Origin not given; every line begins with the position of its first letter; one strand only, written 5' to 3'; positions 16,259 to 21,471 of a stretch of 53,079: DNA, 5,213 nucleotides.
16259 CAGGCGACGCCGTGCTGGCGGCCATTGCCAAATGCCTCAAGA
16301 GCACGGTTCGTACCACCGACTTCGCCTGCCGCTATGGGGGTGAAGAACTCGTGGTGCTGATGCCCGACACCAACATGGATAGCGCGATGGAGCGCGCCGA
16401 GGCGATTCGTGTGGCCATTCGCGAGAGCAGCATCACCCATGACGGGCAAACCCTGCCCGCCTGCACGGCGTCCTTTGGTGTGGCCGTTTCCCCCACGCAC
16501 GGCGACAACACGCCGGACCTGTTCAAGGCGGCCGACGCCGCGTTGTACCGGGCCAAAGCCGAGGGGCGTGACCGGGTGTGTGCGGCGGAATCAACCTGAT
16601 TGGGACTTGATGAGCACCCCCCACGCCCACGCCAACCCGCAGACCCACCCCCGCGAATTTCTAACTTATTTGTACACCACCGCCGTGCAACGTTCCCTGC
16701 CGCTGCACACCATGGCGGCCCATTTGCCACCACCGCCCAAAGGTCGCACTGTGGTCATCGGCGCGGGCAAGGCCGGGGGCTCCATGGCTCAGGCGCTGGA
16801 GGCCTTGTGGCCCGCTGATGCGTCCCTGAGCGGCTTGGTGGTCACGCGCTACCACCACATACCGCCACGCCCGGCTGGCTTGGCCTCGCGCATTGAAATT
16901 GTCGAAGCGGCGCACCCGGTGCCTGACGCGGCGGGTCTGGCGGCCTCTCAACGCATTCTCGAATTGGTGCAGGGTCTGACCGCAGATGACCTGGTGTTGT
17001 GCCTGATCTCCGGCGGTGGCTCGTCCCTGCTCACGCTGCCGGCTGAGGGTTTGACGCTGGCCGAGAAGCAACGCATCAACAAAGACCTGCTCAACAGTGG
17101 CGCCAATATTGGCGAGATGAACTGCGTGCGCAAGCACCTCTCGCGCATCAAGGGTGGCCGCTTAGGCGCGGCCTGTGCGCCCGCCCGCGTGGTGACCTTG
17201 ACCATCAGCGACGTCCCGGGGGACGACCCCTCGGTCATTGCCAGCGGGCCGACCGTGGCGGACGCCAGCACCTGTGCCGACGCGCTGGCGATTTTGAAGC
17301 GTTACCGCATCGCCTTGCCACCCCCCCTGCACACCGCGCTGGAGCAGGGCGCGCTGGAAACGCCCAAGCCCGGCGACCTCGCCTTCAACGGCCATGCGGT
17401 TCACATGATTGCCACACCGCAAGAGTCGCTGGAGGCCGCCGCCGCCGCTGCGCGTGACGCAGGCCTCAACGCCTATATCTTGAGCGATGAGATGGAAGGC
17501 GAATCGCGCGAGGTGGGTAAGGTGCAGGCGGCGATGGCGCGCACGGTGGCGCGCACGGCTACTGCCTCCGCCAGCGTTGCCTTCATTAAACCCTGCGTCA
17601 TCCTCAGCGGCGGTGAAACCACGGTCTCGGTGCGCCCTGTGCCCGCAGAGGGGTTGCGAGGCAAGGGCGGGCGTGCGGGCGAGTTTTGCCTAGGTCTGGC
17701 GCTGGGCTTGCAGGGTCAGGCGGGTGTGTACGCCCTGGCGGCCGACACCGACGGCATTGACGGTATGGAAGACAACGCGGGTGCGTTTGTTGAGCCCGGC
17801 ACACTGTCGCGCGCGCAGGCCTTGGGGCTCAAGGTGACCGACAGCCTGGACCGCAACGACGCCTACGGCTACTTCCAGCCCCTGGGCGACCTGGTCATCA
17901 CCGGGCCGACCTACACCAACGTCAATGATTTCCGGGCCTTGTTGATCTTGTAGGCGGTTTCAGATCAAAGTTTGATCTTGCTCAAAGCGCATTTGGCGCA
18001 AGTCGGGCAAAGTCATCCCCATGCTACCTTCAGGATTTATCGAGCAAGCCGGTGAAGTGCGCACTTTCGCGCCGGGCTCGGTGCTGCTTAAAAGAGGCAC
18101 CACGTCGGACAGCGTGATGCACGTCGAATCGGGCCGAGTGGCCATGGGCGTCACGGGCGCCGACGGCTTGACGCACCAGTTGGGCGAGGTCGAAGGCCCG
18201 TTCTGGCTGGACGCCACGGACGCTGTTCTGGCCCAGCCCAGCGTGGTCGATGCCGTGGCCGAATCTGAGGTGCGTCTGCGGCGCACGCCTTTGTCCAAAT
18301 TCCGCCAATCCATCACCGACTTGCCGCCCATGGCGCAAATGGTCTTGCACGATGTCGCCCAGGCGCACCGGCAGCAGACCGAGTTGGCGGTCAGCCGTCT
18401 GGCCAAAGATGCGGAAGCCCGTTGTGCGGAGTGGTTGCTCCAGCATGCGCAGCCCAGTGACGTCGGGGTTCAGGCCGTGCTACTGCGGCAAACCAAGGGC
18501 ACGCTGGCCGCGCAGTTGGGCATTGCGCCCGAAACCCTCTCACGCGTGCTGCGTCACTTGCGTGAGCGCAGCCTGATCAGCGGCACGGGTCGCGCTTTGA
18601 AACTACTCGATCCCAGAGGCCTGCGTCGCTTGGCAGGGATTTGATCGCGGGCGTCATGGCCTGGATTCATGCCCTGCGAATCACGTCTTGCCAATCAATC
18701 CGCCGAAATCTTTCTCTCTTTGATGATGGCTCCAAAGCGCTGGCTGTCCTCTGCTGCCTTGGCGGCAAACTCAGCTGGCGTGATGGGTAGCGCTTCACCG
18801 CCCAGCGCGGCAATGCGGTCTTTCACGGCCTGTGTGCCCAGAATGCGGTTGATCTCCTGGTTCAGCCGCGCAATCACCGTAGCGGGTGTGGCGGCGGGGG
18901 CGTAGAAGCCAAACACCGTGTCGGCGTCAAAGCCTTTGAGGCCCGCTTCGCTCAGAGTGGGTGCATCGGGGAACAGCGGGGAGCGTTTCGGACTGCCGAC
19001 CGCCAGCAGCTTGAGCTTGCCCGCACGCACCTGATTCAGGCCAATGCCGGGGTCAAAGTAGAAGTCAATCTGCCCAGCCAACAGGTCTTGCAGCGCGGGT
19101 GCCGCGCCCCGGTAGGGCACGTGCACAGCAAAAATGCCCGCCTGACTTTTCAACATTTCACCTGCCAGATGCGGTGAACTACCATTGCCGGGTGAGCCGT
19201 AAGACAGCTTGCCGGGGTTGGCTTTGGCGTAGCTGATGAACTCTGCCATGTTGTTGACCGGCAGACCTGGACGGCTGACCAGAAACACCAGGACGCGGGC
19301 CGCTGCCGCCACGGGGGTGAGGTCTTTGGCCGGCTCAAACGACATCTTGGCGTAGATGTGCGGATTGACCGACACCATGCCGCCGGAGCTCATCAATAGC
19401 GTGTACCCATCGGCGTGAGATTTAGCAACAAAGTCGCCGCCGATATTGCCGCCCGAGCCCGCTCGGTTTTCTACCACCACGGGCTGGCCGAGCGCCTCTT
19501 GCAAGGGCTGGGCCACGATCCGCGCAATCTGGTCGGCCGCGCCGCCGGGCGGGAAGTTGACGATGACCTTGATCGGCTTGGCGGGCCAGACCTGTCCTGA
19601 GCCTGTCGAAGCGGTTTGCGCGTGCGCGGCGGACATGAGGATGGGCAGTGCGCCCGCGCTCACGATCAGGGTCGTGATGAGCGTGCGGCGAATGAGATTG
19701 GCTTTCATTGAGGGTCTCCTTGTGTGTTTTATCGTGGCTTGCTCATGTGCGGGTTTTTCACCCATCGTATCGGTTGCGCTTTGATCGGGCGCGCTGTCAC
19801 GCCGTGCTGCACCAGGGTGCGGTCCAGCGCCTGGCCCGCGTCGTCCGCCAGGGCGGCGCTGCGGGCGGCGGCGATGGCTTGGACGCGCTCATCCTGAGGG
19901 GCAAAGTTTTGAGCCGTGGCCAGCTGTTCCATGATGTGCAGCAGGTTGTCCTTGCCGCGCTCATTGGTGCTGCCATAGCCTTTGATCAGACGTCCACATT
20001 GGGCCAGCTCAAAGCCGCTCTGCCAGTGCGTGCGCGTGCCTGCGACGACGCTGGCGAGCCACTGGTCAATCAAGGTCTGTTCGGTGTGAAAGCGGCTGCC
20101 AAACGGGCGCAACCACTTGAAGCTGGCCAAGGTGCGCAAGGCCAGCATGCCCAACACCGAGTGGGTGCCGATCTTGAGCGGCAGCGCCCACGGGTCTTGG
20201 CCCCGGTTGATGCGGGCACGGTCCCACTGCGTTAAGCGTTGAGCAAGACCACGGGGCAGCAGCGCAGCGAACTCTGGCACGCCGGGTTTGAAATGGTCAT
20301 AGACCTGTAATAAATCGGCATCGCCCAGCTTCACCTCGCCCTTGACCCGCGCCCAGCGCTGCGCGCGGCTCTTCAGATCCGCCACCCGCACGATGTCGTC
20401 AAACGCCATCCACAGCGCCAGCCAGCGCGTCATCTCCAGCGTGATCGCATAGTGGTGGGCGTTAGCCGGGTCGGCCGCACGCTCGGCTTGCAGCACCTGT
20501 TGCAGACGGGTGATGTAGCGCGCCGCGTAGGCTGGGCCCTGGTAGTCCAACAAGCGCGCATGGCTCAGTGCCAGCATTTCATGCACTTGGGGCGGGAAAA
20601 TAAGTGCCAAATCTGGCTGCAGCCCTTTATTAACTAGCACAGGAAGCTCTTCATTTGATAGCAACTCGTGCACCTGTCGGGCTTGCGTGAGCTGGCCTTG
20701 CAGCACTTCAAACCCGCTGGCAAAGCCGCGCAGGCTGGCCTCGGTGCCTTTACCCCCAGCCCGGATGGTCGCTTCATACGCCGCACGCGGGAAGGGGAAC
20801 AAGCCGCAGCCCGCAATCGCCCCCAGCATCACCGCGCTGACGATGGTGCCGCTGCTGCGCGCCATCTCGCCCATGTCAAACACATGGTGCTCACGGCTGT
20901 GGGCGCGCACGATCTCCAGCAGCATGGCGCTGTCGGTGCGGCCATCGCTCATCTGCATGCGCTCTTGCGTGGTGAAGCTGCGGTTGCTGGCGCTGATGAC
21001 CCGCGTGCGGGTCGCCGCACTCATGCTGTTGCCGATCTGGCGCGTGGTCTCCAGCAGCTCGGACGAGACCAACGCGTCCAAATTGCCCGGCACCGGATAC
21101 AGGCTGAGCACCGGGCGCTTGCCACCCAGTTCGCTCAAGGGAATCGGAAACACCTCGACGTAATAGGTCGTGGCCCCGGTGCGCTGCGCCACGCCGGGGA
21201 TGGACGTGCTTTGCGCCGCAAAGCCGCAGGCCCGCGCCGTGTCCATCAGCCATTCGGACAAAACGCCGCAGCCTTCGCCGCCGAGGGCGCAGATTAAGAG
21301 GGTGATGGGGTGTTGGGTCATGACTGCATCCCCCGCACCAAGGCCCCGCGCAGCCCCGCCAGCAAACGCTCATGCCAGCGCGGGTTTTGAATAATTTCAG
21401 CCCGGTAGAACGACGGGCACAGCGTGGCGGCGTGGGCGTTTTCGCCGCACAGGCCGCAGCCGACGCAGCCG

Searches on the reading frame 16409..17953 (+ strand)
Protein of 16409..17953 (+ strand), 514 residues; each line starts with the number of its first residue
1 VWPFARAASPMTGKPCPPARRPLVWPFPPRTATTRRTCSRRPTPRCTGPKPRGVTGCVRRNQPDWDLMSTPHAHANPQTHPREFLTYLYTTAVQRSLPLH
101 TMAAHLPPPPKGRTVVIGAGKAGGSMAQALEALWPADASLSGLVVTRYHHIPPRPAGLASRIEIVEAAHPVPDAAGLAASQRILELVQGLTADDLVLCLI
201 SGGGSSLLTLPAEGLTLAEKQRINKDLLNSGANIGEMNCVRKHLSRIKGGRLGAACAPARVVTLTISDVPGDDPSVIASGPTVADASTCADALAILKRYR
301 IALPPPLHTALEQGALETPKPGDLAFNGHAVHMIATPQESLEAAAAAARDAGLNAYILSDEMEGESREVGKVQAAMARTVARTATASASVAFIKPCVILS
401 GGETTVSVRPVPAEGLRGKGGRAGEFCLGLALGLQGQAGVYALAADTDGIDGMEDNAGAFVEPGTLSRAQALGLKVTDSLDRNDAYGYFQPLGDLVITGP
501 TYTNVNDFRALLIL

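Call 88: search_protein_families(library=pfam, proteins=[window:16409-17953:+], max_evalue=0.00001)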
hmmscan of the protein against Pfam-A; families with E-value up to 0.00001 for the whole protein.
window:16409-17953:+ (514 aa): 2 families
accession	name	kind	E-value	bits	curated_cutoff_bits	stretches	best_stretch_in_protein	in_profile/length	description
PF13660.11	DUF4147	-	1.2e-83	280.6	23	1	88-311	5-233/234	Domain of unknown function (DUF4147)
PF05161.18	MOFRL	-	9.7e-35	119.4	28.3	1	396-507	1-106/106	MOFRL family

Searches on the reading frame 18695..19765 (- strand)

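Call 88: search_protein_families(library=pfam, proteins=[window:18695-19765:-], max_evalue=0.00001)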
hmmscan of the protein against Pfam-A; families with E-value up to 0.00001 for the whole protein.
window:18695-19765:- (356 aa): 1 family
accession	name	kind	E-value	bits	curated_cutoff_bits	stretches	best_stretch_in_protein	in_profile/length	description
PF03401.19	TctC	-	3.2e-74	250.3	27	1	80-352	1-273/274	Tripartite tricarboxylate transporter family receptor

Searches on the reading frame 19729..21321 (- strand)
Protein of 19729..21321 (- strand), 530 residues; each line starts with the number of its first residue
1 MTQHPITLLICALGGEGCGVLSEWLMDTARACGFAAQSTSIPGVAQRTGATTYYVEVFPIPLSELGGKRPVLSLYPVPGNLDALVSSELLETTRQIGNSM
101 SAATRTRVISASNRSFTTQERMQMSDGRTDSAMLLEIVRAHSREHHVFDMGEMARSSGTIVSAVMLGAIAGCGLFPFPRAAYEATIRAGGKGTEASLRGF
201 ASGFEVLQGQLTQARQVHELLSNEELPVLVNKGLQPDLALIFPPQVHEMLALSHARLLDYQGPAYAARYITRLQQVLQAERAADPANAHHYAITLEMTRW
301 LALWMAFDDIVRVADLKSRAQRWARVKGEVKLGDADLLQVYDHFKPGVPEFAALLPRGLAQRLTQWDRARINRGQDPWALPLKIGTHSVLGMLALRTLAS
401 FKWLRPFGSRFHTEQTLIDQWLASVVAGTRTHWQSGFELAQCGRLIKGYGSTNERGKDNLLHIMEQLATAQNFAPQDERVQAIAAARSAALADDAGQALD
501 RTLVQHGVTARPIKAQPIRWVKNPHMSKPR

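Call 88: search_protein_families(library=pfam, proteins=[window:19729-21321:-], max_evalue=0.00001)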
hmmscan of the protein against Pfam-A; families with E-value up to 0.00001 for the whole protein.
window:19729-21321:- (530 aa): 2 families
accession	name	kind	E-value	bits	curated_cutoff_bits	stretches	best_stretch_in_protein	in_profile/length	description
PF20169.3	DUF6537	-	3.1e-38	132.1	27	1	246-465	1-202/203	Family of unknown function (DUF6537)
PF01558.24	POR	-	1.8e-09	38.4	27.4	1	14-204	1-172/173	Pyruvate ferredoxin/flavodoxin oxidoreductase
